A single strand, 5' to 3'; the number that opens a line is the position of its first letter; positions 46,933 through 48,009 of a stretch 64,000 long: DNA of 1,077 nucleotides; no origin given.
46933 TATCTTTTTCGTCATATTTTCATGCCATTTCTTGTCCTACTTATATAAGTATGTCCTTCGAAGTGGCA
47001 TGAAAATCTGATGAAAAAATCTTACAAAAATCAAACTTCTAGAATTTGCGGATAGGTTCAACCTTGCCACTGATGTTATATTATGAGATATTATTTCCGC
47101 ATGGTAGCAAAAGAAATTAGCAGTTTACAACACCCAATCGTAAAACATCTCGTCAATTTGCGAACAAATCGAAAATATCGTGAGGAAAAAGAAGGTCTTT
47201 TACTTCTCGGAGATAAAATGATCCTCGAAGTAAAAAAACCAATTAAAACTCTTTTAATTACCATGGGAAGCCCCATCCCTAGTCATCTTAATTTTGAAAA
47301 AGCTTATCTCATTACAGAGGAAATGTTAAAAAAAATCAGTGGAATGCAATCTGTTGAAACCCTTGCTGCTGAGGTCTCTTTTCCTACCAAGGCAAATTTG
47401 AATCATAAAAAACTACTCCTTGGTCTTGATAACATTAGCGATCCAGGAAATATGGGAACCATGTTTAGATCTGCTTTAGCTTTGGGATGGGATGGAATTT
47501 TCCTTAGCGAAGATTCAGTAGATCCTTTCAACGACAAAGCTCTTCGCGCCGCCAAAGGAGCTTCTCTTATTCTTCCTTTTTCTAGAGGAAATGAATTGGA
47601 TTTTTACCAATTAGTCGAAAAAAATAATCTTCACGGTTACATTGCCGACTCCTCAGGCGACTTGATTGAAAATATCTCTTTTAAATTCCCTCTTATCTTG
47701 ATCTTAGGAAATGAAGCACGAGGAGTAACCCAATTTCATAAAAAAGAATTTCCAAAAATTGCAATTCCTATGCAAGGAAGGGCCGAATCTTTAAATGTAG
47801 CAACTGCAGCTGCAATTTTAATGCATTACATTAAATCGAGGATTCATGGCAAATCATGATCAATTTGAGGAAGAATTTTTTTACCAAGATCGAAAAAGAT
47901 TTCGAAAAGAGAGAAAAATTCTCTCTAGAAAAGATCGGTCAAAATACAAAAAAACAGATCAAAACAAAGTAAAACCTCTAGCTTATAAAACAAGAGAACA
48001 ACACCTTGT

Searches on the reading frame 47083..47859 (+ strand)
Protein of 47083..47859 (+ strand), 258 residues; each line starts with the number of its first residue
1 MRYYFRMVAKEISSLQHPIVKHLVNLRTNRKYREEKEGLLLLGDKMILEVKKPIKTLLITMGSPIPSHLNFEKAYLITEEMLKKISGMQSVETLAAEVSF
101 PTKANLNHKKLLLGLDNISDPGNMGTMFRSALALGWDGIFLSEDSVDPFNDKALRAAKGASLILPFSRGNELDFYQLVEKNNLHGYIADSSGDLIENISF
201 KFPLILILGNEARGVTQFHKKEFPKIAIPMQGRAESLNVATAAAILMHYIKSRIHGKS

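Call 47: search_protein_families(library=pfam, proteins=[window:47083-47859:+], max_evalue=0.00001)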
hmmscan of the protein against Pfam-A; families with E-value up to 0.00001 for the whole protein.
window:47083-47859:+ (258 aa): 1 family
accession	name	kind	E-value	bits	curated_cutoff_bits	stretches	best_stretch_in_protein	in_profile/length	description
PF00588.24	SpoU_methylase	-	1.6e-30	106.5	29.7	1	111-248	2-142/142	SpoU rRNA Methylase family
